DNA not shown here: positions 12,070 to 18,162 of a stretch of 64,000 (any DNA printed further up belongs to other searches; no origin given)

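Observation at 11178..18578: Candidate novel module: pseudokinase, 1930-aa acidic helical/TPR giant protein and coiled-coil protein downstream of flgE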

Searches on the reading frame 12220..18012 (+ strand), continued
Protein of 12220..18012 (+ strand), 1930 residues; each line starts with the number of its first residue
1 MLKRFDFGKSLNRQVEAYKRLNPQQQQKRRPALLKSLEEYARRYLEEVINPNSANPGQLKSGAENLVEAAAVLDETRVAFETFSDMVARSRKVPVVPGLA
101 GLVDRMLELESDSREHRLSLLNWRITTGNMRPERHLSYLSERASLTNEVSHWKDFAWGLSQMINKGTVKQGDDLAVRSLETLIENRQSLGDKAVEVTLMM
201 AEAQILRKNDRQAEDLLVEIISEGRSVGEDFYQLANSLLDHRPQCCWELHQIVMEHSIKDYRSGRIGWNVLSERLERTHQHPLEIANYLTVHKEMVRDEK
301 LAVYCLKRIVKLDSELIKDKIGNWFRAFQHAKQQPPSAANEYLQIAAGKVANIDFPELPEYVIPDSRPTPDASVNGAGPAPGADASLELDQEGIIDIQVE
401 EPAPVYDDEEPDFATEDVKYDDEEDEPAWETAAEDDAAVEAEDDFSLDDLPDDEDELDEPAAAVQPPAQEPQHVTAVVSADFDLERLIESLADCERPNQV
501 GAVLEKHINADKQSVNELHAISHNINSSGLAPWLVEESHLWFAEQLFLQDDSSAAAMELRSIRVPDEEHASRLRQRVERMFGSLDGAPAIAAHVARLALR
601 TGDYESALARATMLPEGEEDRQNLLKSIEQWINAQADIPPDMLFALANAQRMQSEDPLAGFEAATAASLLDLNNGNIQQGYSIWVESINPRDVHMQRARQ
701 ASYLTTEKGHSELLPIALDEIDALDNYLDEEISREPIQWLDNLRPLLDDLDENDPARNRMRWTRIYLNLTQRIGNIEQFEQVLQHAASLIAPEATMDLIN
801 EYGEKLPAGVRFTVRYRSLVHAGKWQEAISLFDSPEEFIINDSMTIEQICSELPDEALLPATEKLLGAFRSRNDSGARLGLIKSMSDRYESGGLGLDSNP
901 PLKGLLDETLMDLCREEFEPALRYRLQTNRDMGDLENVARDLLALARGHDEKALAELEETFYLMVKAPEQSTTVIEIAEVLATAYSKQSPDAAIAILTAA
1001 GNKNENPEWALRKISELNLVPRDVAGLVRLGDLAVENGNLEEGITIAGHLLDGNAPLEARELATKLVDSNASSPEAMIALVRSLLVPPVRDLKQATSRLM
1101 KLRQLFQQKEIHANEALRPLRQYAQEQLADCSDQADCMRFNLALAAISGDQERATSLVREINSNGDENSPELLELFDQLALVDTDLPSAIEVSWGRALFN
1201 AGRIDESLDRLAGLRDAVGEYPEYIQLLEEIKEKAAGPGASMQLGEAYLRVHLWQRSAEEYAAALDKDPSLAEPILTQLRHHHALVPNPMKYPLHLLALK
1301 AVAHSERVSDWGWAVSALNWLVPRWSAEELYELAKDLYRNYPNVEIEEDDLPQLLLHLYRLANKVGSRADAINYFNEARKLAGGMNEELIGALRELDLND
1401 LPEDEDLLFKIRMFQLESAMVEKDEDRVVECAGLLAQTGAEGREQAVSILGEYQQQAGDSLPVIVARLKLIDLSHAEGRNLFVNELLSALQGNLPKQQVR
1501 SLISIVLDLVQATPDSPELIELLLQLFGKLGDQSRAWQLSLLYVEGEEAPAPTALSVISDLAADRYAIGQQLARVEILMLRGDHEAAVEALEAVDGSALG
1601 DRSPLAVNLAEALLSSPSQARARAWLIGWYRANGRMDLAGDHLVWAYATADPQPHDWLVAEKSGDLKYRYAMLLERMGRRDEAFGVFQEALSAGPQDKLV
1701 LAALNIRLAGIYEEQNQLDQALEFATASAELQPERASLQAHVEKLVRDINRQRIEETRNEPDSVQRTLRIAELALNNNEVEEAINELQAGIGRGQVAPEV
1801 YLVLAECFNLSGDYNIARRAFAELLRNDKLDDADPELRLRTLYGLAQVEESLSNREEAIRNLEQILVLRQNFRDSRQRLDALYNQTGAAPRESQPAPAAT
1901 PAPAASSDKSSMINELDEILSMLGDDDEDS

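Call 29: search_solved_structures(query=A3, max_evalue=0.01)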
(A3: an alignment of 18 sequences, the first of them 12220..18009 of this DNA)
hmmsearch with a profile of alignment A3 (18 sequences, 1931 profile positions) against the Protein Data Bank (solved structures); distinct sequences matched with E-value up to 0.01: 25.
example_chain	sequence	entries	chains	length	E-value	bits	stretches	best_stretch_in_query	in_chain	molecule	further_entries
8bu0_A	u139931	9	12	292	1.2e-09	39.6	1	1679-1867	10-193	Consensus tetratricopeptide repeat protein | Crystal structure of an 8-repeat consensus TPR superhelix with Zinc. | Monomer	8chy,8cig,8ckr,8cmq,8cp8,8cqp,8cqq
9qhc_A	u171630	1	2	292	8.9e-07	30.2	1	1672-1826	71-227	Engineered tetratricopeptide repeat protein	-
7obi_A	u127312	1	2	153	1.7e-06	29.2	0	1678-1758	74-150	CTPR-rv4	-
9gzg_A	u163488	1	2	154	4.2e-05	24.6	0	1685-1758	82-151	Engineered CTPR protein with glutamic acids for conductivity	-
5lvv_A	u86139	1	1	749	0.00024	22.1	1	1679-1825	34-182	UDP-N-acetylglucosamine--peptide N-acetylglucosaminyltransferase 110 kDa subunit,UDP-N-ace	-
8cm9_A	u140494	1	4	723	0.00026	22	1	1680-1825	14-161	UDP-N-acetylglucosamine--peptide N-acetylglucosaminyltransferase 110 kDa subunit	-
6ibo_A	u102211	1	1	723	0.00026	22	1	1680-1825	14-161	UDP-N-acetylglucosamine--peptide N-acetylglucosaminyltransferase 110 kDa subunit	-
3pe3_A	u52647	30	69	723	0.00026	22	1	1680-1825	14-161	UDP-N-acetylglucosamine--peptide N-acetylglucosaminyltransferase 110 kDa subunit | UDP-N-ACETYLGLUCOSAMINE--PEPTIDE N-ACETYLGLUCOSAMINYL TRANSFERASE 110 KDA SUB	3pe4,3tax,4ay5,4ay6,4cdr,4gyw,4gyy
6q4m_A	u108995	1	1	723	0.00026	22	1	1680-1825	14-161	UDP-N-acetylglucosamine--peptide N-acetylglucosaminyltransferase 110 kDa subunit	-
6tka_AAA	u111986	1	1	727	0.00026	22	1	1680-1825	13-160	UDP-N-acetylglucosamine--peptide N-acetylglucosaminyltransferase 110 kDa subunit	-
5lwv_A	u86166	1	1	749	0.00028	21.9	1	1680-1825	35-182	Host cell factor 1,UDP-N-acetylglucosamine--peptide N-acetylglucosaminyltransferase 110 kD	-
5hgv_A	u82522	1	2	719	0.00028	21.9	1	1680-1825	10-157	UDP-N-acetylglucosamine--peptide N-acetylglucosaminyltransferase 110 kDa subunit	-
5nps_A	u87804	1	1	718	0.00028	21.9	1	1680-1825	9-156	UDP-N-acetylglucosamine--peptide N-acetylglucosaminyltransferase 110 kDa subunit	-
5npr_A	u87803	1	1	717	0.0003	21.8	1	1680-1825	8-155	UDP-N-acetylglucosamine--peptide N-acetylglucosaminyltransferase 110 kDa subunit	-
7yea_A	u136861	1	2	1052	0.00049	21.1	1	1680-1825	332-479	UDP-N-acetylglucosamine--peptide N-acetylglucosaminyltransferase 110 kDa subunit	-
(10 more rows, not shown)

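Call 46: find_encoding_contigs(protein=P0018, flank=10000, max_places=1)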
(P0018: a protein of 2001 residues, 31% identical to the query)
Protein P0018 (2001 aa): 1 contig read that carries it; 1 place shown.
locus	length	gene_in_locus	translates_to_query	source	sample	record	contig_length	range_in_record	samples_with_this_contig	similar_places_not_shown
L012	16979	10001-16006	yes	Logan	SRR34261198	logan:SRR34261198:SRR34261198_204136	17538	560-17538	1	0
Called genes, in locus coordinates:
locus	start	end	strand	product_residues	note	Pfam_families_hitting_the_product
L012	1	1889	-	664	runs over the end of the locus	PF13505:OMP_b-brl (faint)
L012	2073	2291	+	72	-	PF01783:Ribosomal_L32p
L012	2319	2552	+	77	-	PF00550:PP-binding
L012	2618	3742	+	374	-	-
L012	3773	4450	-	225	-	PF10469:AKAP7_NLS, PF02834:LigT_PEase, PF13563:2_5_RNA_ligase2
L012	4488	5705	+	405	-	PF12704:MacB_PCD, PF02687:FtsX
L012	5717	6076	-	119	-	-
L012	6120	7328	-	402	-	PF00155:Aminotran_1_2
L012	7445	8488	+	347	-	PF00586:AIRS, PF02769:AIRS_C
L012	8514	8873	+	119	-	PF13620:CarboxypepD_reg (weak)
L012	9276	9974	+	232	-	-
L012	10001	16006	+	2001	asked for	-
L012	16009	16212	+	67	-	-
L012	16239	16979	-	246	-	?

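Call 47: find_encoding_contigs(protein=P0005, flank=10000, max_places=1)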
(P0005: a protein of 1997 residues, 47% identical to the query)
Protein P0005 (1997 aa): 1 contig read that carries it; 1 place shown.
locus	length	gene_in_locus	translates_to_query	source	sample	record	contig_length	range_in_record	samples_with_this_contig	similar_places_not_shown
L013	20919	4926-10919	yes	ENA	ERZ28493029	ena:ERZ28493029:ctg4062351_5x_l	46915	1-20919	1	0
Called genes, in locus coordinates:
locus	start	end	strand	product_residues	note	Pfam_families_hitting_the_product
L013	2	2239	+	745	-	?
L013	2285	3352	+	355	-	PF00586:AIRS, PF02769:AIRS_C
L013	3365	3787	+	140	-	PF22904:NOMO1-like_2nd, PF13620:CarboxypepD_reg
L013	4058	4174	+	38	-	-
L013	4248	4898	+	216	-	-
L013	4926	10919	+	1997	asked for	PF13424:TPR_12 (faint), PF14559:TPR_19 (faint), PF07719:TPR_2 (faint), PF00515:TPR_1 (faint), PF13181:TPR_8 (faint)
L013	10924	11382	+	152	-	-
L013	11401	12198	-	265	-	PF11967:RecO_N (weak), PF02565:RecO_C (weak)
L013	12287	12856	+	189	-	-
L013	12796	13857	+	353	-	-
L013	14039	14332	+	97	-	PF01527:HTH_Tnp_1, PF13411:MerR_1 (faint)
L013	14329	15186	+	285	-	PF13276:HTH_21, PF00665:rve, PF13683:rve_3, PF13333:rve_2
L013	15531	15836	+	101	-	PF09413:DUF2007 (weak)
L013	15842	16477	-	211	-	-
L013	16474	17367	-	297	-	PF00528:BPD_transp_1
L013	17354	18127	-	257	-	PF00005:ABC_tran, PF13304:AAA_21 (faint)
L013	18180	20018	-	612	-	PF18911:PKD_4 (weak)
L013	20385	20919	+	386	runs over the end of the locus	PF01070:FMN_dh, PF00478:IMPDH, PF03060:NMO (faint)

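Call 48: find_encoding_contigs(protein=P0016, flank=10000, max_places=1)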
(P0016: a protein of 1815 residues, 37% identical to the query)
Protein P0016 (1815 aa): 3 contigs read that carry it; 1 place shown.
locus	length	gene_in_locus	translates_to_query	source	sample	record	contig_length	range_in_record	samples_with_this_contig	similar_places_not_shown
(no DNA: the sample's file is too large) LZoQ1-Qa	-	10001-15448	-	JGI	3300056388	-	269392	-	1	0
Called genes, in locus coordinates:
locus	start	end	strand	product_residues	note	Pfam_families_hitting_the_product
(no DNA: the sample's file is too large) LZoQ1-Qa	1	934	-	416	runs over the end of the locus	PF00004:AAA (faint), PF13177:DNA_pol3_delta2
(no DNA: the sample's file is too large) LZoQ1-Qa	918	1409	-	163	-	PF03885:DUF327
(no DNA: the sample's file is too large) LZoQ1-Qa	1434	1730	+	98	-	-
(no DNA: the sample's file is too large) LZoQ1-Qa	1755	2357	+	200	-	PF00226:DnaJ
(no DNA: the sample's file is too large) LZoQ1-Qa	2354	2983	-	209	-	PF00300:His_Phos_1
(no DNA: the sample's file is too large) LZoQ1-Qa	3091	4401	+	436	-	PF00275:EPSP_synthase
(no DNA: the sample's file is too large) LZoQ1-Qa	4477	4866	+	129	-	PF02410:RsfS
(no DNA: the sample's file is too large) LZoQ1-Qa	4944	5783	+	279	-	-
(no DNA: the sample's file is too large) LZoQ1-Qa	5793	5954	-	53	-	-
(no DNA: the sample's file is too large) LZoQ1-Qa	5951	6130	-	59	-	-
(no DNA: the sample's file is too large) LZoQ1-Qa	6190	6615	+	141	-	PF00903:Glyoxalase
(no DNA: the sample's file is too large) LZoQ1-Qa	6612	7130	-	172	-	PF00210:Ferritin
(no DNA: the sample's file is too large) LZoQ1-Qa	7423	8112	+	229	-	-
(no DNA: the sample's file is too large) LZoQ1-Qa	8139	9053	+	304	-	PF13489:Methyltransf_23, PF08241:Methyltransf_11 (weak), PF08242:Methyltransf_12, PF13649:Methyltransf_25 (faint), PF13847:Methyltransf_31 (weak)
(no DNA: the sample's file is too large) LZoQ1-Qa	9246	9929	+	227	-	-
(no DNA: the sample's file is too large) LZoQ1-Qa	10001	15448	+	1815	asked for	-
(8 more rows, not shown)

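Call 49: find_encoding_contigs(protein=P0014, flank=10000, max_places=1)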
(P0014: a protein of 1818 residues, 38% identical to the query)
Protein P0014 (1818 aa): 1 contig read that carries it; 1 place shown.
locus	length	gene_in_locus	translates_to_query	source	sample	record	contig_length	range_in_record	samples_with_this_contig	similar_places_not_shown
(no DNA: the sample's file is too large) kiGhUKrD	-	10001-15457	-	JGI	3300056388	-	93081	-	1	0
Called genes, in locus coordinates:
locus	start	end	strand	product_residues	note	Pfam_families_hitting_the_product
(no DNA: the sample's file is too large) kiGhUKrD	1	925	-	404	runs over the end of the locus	PF01979:Amidohydro_1, PF07969:Amidohydro_3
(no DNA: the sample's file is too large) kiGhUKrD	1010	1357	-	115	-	PF12840:HTH_20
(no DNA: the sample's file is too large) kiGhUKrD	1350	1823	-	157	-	PF08327:AHSA1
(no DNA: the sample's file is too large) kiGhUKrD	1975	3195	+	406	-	PF00083:Sugar_tr, PF07690:MFS_1, PF13347:MFS_2 (faint), PF12832:MFS_1_like (weak)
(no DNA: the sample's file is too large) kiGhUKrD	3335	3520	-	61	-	-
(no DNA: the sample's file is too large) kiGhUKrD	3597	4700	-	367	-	-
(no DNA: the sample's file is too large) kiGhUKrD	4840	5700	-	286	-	PF01261:AP_endonuc_2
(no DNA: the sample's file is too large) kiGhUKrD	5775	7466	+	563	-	PF22807:TrAA12, PF23500:DUF7133, PF07995:GSDH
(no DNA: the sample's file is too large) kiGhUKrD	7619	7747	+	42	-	-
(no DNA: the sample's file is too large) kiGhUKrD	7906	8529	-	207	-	-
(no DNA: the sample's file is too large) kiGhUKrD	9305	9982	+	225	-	-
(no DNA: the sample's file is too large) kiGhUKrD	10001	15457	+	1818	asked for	-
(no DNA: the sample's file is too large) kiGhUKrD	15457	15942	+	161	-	-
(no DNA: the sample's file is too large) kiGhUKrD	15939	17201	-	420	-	PF13360:PQQ_2 (weak)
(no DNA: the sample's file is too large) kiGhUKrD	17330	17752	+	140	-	PF01894:YjbQ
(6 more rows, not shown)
